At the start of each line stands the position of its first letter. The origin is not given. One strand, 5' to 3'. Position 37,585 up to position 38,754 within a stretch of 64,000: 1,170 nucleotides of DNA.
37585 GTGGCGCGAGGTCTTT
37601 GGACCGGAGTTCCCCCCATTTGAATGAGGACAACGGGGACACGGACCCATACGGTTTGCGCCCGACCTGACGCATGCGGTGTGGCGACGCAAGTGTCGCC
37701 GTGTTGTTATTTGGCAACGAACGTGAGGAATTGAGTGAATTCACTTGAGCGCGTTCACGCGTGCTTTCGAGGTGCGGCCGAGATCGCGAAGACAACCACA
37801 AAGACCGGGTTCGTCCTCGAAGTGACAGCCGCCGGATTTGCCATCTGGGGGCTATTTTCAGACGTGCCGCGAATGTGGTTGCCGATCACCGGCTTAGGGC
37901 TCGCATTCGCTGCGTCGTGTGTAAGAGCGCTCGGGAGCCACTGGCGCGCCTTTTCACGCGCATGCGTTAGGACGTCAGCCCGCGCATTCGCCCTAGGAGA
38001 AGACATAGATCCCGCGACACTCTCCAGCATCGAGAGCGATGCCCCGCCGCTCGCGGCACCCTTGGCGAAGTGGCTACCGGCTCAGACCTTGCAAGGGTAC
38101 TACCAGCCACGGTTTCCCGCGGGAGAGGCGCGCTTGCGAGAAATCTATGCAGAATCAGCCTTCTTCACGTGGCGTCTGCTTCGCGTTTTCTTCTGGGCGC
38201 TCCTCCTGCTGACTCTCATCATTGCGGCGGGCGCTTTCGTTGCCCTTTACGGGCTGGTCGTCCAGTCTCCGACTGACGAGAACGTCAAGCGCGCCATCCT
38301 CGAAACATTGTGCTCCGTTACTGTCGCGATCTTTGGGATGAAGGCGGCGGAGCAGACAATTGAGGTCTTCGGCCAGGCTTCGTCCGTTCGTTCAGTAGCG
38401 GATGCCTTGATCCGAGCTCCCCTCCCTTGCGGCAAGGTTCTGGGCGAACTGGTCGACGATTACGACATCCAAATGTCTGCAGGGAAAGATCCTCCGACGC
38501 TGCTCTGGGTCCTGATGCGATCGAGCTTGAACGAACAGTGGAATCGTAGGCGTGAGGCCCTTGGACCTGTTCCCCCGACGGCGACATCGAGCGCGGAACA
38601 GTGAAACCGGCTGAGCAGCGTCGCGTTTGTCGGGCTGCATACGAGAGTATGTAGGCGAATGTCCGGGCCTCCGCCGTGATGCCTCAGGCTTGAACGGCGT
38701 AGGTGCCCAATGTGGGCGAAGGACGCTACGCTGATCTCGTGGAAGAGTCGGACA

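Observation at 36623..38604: Second, intact minimal CBASS (CD-NTase + multi-TM effector) immediately after the disrupted one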

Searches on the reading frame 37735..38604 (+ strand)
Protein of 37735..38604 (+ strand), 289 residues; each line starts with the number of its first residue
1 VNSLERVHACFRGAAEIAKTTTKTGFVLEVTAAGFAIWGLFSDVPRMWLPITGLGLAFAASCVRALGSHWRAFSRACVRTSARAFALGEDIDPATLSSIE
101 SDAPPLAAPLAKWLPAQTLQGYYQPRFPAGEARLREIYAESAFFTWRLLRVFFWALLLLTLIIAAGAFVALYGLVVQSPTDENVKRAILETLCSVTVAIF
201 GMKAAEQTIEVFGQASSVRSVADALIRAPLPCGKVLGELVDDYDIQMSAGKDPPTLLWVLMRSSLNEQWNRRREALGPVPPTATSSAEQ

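Call 3: search_protein_families(library=pfam, proteins=[window:37735-38604:+], max_evalue=0.01)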
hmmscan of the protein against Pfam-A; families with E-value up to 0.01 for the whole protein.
window:37735-38604:+ (289 aa): 0 families

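Call 4: search_protein_families(library=padloc, proteins=[window:37735-38604:+], max_evalue=0.01)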
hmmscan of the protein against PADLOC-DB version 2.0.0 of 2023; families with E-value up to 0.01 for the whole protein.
window:37735-38604:+ (289 aa): 1 family
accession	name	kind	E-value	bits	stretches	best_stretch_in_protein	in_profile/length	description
PDLC00724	Effector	-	3.4e-07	27.7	1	117-273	120-276/287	4TM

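Call 6: search_protein_families(library=ncbifam, proteins=[window:37735-38604:+], max_evalue=0.01)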
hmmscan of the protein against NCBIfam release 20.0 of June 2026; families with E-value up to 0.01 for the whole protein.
window:37735-38604:+ (289 aa): 0 families

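Call 8: find_homologous_proteins(query=window:37735-38604:+, max_evalue=0.001)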
Query window:37735-38604:+ (289 aa): 14 proteins with E <= 0.001 among 7873 candidates.
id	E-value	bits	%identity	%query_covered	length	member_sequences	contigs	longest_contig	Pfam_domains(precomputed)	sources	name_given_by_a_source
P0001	3.0e-105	370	99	59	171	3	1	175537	-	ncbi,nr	ncbi:MAG: hypothetical protein KF878_01250 [Planctomycetes bacterium]|nr:hypothetical protein [Planc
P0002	6.5e-54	201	39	97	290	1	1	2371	-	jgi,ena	-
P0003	3.4e-51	193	39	96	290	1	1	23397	-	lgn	-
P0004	3.3e-47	179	35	96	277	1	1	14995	-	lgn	-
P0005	2.7e-45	173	38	96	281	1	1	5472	-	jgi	jgi:hypothetical protein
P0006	1.2e-43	168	38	94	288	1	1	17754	-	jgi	jgi:hypothetical protein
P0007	1.7e-43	167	35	96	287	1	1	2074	-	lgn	-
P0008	2.9e-42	163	34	99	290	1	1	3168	-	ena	-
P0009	3.7e-42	163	37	94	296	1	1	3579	-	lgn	-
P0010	1.0e-41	161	34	94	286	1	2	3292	-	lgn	-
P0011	1.5e-41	161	37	94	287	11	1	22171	-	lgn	-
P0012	2.2e-40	157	33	100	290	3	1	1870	-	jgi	jgi:hypothetical protein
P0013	7.1e-38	149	32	99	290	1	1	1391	-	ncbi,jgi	jgi:hypothetical protein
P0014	1.6e-35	141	32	91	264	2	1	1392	-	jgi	jgi:hypothetical protein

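Call 14: find_encoding_contigs(protein=P0011, flank=6000, max_places=3)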
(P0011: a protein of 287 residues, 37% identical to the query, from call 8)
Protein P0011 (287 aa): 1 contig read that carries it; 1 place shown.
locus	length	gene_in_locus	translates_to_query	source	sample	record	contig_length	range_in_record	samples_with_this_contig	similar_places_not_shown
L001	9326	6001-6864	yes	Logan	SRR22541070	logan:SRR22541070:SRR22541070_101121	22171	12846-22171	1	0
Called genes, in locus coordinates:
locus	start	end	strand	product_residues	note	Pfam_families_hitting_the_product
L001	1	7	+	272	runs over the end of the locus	-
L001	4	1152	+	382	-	-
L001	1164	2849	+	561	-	PF01935:DUF87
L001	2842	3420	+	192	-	-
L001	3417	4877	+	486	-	PF00069:Pkinase, PF07714:PK_Tyr_Ser-Thr, PF14531:Kinase-like (weak), PF13428:TPR_14 (faint)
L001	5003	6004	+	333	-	PF18144:SMODS (faint)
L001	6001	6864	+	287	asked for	-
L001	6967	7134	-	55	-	-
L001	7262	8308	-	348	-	PF08279:HTH_11, PF13384:HTH_23 (weak), PF13280:WYL, PF25583:WCX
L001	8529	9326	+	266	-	?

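Call 15: find_encoding_contigs(protein=P0003, flank=6000, max_places=3)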
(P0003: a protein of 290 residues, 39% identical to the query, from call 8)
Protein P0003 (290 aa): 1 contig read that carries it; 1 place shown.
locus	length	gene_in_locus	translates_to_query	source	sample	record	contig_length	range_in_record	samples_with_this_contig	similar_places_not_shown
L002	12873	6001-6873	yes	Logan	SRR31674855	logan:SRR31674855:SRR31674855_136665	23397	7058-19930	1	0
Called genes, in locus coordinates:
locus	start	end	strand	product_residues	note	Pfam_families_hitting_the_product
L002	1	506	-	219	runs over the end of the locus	-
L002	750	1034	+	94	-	-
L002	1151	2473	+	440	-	PF14559:TPR_19 (faint), PF00515:TPR_1 (faint), PF13374:TPR_10 (faint), PF13424:TPR_12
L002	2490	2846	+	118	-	-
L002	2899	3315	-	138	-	-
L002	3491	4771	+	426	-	PF14279:HNH_5 (weak)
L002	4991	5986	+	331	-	PF18144:SMODS (faint)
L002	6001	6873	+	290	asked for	-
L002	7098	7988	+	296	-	PF14355:Abi_C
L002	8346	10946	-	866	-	PF02811:PHP, PF13304:AAA_21 (faint)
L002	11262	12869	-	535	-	PF00239:Resolvase, PF07508:Recombinase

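Call 16: search_protein_families(library=pfam, alignment_id=A1, max_evalue=10)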
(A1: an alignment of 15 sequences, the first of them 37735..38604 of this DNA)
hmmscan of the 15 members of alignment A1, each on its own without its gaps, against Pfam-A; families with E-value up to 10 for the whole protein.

A. member 1, window:37735-38604:+ (289 aa): 0 families

B. families by the number of members that match (of 15 scanned): 20 families
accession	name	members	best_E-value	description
PF14015.11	DUF4231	2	0.005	Protein of unknown function (DUF4231)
PF15746.10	TMEM215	1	0.021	TMEM215 family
PF17566.7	DUF5472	1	0.033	Family of unknown function (DUF5472)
PF07062.17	Clc-like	1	0.048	Clc-like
PF14316.11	DUF4381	1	0.062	Domain of unknown function (DUF4381)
PF11998.13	DUF3493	1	0.1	Low psii accumulation1 / Rep27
PF13026.12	DUF3887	1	0.19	Protein of unknown function (DUF3887)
PF06453.16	LT-IIB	1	0.24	Type II heat-labile enterotoxin , B subunit (LT-IIB)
PF18159.6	S_4TM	1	0.26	SMODS-associating 4TM effector domain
PF20990.2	DUF2207_C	1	0.31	Predicted membrane protein (DUF2207) C-terminal domain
PF16479.10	DUF5056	1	0.36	Domain of unknown function (DUF5056)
PF14143.11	YrhC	1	0.75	YrhC-like protein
PF23778.1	Phage_holin_2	1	0.9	Putative phage holin family 2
PF09990.14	DUF2231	1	1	Predicted membrane protein (DUF2231)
PF07332.16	Phage_holin_3_6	1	1.9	Putative Actinobacterial Holin-X, holin superfamily III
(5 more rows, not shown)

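Call 17: search_protein_families(library=padloc, alignment_id=A1, max_evalue=1)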
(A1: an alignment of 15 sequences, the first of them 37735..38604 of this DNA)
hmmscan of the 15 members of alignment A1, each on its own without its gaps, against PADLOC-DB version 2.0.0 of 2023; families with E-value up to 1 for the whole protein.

A. member 1, window:37735-38604:+ (289 aa): 1 family
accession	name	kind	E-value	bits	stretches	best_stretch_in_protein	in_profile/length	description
PDLC00724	Effector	-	3.4e-07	27.7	1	117-273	120-276/287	4TM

B. families by the number of members that match (of 15 scanned): 2 families
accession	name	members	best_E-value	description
PDLC00724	Effector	15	1.4e-12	4TM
PDLC00718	Effector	1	0.009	4TM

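Call 30: search_protein_representatives(alignment_id=A1)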
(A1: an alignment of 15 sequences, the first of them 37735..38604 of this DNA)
Query: 15 sequences, 279 profile positions. Proteins with E-value up to 0.001 (for the whole library): 763; up to 1e-10: 211; up to 1e-30: 98. The best 150 are listed.
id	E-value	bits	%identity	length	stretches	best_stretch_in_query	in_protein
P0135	2.5e-107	374.9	-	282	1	1-275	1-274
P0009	5.7e-107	373.7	-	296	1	3-278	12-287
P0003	2.6e-106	371.5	-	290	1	1-277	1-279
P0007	1.9e-105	368.7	-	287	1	2-276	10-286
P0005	2.8e-103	361.6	-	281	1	1-277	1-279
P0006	7.4e-101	353.6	-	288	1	2-276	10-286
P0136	3.6e-100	351.4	-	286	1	4-277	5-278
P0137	9.8e-94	330.3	-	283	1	1-277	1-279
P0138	8.8e-91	320.6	-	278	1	2-276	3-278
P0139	2.7e-90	319.0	-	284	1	4-277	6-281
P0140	5.1e-87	308.3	-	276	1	1-275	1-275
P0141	1.7e-84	300.0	-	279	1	2-276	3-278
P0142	6.2e-84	298.1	-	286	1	6-276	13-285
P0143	7.8e-84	297.8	-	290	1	1-277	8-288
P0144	2.3e-82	293.0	-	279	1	3-275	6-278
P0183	7.2e-56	206.1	-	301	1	3-275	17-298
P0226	5.0e-31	124.6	-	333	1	17-275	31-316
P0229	5.1e-26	108.1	-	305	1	15-277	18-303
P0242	7.1e-19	84.7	-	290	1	13-275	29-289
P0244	1.5e-18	83.6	-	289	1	4-269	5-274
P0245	5.6e-18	81.8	-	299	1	7-273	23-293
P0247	2.0e-17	80.0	-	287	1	18-274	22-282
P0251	1.3e-16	77.2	-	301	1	16-273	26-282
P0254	2.1e-16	76.6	-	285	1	8-274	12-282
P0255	2.5e-16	76.4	-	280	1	24-271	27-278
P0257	8.3e-16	74.6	-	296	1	14-274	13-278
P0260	2.6e-15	73.0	-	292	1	24-270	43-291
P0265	2.5e-14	69.8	-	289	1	10-275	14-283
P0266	3.3e-14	69.4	-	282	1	24-273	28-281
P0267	4.0e-14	69.1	-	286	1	23-274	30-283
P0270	8.8e-14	68.0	-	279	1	30-269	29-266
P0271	9.1e-14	68.0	-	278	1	16-273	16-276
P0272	1.1e-13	67.7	-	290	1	15-271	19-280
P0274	1.3e-13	67.5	-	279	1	10-272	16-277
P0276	2.0e-13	66.9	-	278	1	9-272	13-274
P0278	2.9e-13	66.3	-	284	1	22-272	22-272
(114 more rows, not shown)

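Call 31: search_protein_families(library=pfam, proteins=[P0135, P0183, P0226, P0229, P0242, P0245, P0251, P0257, P0265, P0278], max_evalue=0.1)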
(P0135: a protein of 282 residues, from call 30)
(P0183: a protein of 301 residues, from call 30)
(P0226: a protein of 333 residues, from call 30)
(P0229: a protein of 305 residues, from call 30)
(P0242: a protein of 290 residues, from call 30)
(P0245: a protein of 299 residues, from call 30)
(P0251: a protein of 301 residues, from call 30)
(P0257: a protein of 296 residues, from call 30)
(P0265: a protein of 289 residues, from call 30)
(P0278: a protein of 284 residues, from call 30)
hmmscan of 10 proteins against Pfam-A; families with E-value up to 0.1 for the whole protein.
P0135 (282 aa): 1 family
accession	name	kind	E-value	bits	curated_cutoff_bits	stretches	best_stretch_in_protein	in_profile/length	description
PF03188.21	Cytochrom_B561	-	0.067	13.9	23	0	156-203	4-55/137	Eukaryotic cytochrome b561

P0183 (301 aa): 0 families

P0226 (333 aa): 0 families

P0229 (305 aa): 1 family
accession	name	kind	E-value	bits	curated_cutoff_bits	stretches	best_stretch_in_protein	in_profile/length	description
PF17237.7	Emr1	-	0.013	15.9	25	1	162-183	20-41/44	ERMES regulator 1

P0242 (290 aa): 0 families

P0245 (299 aa): 0 families

P0251 (301 aa): 1 family
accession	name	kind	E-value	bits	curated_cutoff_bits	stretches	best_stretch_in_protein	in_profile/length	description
PF24008.1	DUF7322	-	0.046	13.7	27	1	28-76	8-57/61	Domain of unknown function (DUF7322)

P0257 (296 aa): 1 family
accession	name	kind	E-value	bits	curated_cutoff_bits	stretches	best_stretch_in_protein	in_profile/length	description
PF14110.11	DUF4282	-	0.01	16.8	27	0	159-210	20-70/86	Domain of unknown function (DUF4282)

P0265 (289 aa): 0 families

P0278 (284 aa): 0 families

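Call 32: predict_structure(alignment_id=A1)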
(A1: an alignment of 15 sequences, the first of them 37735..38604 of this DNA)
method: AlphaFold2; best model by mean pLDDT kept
length: 289 residues; sequences in the alignment: 15
mean_pLDDT: 86.4   pTM: 0.80
mean pLDDT of the five models: 86.4, 84.3, 84.2, 83.8, 83.2
residues with pLDDT >= 90: 157; 70-90: 108; 50-70: 17; < 50: 7
segments of 3 or more residues with pLDDT < 50: 283-289
pLDDT, mean of each block of 10 residues (from residue 1): 88 91 89 82 76 89 91 92 94 92 89 87 92 95 95 92 85 71 72 70 87 95 93 95 91 88 94 83 44
secondary structure, 60 per line:
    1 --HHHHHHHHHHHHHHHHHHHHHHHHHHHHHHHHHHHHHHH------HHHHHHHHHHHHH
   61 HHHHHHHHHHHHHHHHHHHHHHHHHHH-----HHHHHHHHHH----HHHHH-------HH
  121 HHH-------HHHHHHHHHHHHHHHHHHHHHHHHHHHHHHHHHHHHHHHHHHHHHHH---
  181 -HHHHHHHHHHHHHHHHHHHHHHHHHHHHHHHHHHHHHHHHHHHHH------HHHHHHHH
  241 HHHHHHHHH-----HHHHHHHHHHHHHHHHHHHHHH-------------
elements in order: H3-41 H48-87 H93-102 H107-111 H119-123 H131-177 H182-226 H233-249 H255-276

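Call 54: find_related_loci(query=A1, collection=genome_contigs, flank=5000)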
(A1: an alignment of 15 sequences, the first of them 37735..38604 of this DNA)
Query A1 (289 aa) in genome_contigs; peptide patterns used: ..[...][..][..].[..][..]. (x = any residue, [..] = any of these).
15 stretches matched a pattern; 2 encode a relative of the query (tblastn E <= 1e-3); 2 distinct loci.
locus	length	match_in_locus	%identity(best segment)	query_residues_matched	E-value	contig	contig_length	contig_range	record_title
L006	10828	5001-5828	34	6-282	2e-38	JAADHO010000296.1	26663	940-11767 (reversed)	MAG: Deltaproteobacteria bacterium isolate M_MetaBat.197 contig-127_2201, whole genome shotgun sequence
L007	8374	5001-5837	38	1-276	1e-44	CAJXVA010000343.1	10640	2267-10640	MAG TPA_asm: uncultured proteobacterium isolate SRR3933246_bin.3_MetaBAT_v2.12.1_MAG genome assembly, contig: NODE_1160_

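Call 57: search_protein_families(library=padloc, proteins=[L006:3246-4574:+, L006:1820-3592:+, L006:5953-6819:+, L007:3862-4986:+, L007:2884-3765:+, L007:1721-2878:+, L007:6240-7706:+], max_evalue=0.00001)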
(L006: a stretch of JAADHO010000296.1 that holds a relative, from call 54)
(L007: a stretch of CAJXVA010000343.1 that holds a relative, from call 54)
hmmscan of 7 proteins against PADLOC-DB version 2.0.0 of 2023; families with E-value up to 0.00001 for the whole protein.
L006:3246-4574:+ (442 aa): 19 families
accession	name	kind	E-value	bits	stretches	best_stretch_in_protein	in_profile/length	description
PDLC00776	Cyclase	-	5e-46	155.4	1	144-442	5-286/287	oligonucleotide-cyclase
PDLC00823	Cyclase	-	6.9e-40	135.5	1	143-441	4-283/285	oligonucleotide-cyclase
PDLC00809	Cyclase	-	7.4e-25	86.1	1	144-441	4-294/295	oligonucleotide-cyclase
PDLC00786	Cyclase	-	5.1e-24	83.2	1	142-440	1-292/293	oligonucleotide-cyclase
PDLC00814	Cyclase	-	5.3e-24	83.1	1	144-440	5-291/295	oligonucleotide-cyclase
PDLC00779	Cyclase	-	6.1e-22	76.4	1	154-437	19-295/345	oligonucleotide-cyclase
PDLC00796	Cyclase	-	6.7e-22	76.4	1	142-441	1-286/432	oligonucleotide-cyclase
PDLC00802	Cyclase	-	7.3e-18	62.9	1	220-441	112-330/332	oligonucleotide-cyclase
PDLC00792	Cyclase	-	1.8e-15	55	1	142-340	1-191/236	oligonucleotide-cyclase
PDLC00810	Cyclase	-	1.2e-14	52.6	1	184-417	48-277/335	oligonucleotide-cyclase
PDLC00818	Cyclase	-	2.3e-14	51.7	1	142-441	1-294/322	oligonucleotide-cyclase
PDLC00771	Cyclase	-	9.2e-12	42.8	1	168-330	23-184/271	oligonucleotide-cyclase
PDLC00804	Cyclase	-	4.6e-11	40.8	1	185-330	27-167/256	oligonucleotide-cyclase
PDLC00805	Cyclase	-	3.1e-10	38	1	149-348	30-221/314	oligonucleotide-cyclase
PDLC00773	Cyclase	-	3.3e-10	38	1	146-371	5-221/334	oligonucleotide-cyclase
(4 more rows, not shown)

L006:1820-3592:+ (590 aa): 0 families

L006:5953-6819:+ (288 aa): 0 families

L007:3862-4986:+ (374 aa): 25 families
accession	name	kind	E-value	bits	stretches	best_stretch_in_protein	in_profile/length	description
PDLC00802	Cyclase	-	1.1e-132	440.2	1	43-373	2-331/332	oligonucleotide-cyclase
PDLC00823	Cyclase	-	5.5e-41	139.1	1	43-374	2-285/285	oligonucleotide-cyclase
PDLC00776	Cyclase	-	3.9e-29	99.9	1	174-372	91-285/287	oligonucleotide-cyclase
PDLC00809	Cyclase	-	8.9e-28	95.7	2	162-372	84-294/295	oligonucleotide-cyclase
PDLC00786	Cyclase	-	4.8e-21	73.4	1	175-371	103-292/293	oligonucleotide-cyclase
PDLC00805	Cyclase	-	4.5e-20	70.3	1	156-370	108-313/314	oligonucleotide-cyclase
PDLC00814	Cyclase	-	2.1e-19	68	1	175-372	105-292/295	oligonucleotide-cyclase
PDLC00822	Cyclase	-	4.1e-18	63.8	1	218-280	185-250/375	oligonucleotide-cyclase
PDLC00796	Cyclase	-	6.8e-18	63.2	1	174-372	99-286/432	oligonucleotide-cyclase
PDLC00818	Cyclase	-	8.3e-16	56.4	1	223-372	154-294/322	oligonucleotide-cyclase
PDLC00820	Cyclase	-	2.6e-15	54.5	1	193-276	117-195/324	oligonucleotide-cyclase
PDLC00773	Cyclase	-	2.8e-15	54.7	1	162-372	91-296/334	oligonucleotide-cyclase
PDLC00769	Cyclase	-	1.4e-12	45.6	1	174-280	94-195/261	oligonucleotide-cyclase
PDLC00808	Cyclase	-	1.4e-12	45.5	1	174-309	107-242/325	oligonucleotide-cyclase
PDLC00810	Cyclase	-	1.3e-11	42.5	1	155-368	78-294/335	oligonucleotide-cyclase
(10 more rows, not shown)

L007:2884-3765:+ (293 aa): 0 families

L007:1721-2878:+ (385 aa): 0 families

L007:6240-7706:+ (488 aa): 9 families
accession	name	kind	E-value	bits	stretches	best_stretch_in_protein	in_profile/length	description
PDLC05005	PDC-S35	-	2.7e-53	179.4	1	268-487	68-259/264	-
PDLC05007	PDC-S35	-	1.7e-45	153.9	2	287-391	108-203/278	-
PDLC05004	PDC-S35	-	2.5e-43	146.6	1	316-487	117-261/265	-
PDLC05006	PDC-S35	-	8e-37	124.8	2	310-392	74-155/231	-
PDLC05003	PDC-S35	-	2.7e-33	113.6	2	281-389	57-162/245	-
PDLC00731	Effector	-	5e-12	43.4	1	423-465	228-272/306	TIR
PDLC02371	PycTIR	-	1.1e-11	42.7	1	315-466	148-258/288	-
PDLC00729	Effector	-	3.7e-10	37.7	1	425-467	79-121/310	TIR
PDLC00732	Effector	-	4.9e-10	36.8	1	424-466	225-269/301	TIR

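Call 66: search_protein_families(library=padloc, proteins=[L006:4923-5855:+, L007:4944-5852:+, P0242, P0265], max_evalue=0.01)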
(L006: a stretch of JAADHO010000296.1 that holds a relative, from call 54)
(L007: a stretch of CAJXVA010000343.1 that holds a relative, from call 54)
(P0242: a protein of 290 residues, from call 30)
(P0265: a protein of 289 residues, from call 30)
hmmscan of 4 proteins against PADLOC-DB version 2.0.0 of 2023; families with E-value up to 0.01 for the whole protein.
L006:4923-5855:+ (310 aa): 1 family
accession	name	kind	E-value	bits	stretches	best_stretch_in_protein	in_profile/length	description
PDLC00724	Effector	-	5.3e-06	23.8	1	39-295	23-278/287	4TM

L007:4944-5852:+ (302 aa): 1 family
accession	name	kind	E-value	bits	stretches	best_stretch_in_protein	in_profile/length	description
PDLC00724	Effector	-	4.1e-06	24.2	1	41-291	22-272/287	4TM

P0242 (290 aa): 1 family
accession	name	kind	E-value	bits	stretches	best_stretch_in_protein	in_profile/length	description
PDLC00724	Effector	-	1.6e-06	25.5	1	32-284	22-274/287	4TM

P0265 (289 aa): 1 family
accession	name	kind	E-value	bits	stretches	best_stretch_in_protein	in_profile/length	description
PDLC00724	Effector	-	4.9e-28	96.1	1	8-282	9-278/287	4TM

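Call 69: find_encoding_contigs(protein=P0265, flank=4000, max_places=3)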
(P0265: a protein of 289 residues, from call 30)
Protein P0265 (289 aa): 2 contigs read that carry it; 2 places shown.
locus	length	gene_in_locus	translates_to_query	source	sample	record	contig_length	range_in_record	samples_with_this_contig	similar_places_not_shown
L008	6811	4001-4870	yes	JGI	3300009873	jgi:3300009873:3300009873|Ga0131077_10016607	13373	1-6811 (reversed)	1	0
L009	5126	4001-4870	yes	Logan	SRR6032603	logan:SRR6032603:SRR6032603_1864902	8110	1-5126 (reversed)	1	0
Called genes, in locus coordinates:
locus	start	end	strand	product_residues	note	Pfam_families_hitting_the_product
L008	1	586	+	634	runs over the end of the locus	PF03787:RAMPs (weak)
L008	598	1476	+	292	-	PF03787:RAMPs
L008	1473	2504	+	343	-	PF03787:RAMPs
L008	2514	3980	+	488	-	PF03787:RAMPs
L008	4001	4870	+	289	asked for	-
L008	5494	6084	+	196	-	PF01867:Cas_Cas1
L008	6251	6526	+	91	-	PF09827:CRISPR_Cas2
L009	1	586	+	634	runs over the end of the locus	PF03787:RAMPs (weak)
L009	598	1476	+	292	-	PF03787:RAMPs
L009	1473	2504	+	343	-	PF03787:RAMPs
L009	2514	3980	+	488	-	PF03787:RAMPs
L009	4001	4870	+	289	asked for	-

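Call 70: find_encoding_contigs(protein=P0006, flank=4000, max_places=2)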
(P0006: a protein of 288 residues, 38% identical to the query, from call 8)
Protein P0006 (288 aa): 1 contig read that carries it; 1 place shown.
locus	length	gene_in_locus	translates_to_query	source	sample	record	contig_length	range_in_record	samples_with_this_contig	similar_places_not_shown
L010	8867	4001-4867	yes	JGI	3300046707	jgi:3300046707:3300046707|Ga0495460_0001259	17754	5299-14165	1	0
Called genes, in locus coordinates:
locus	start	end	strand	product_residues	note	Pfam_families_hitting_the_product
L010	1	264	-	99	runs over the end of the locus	-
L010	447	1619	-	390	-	PF08843:AbiEii, PF13280:WYL (weak)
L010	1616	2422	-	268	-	PF13338:AbiEi_4 (weak)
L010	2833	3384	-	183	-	PF06114:Peptidase_M78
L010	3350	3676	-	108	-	-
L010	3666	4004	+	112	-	-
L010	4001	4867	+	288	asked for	-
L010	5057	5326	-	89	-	-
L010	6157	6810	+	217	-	PF07963:N_methyl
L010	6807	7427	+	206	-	PF07963:N_methyl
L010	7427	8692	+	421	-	PF07963:N_methyl (weak)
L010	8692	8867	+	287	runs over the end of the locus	-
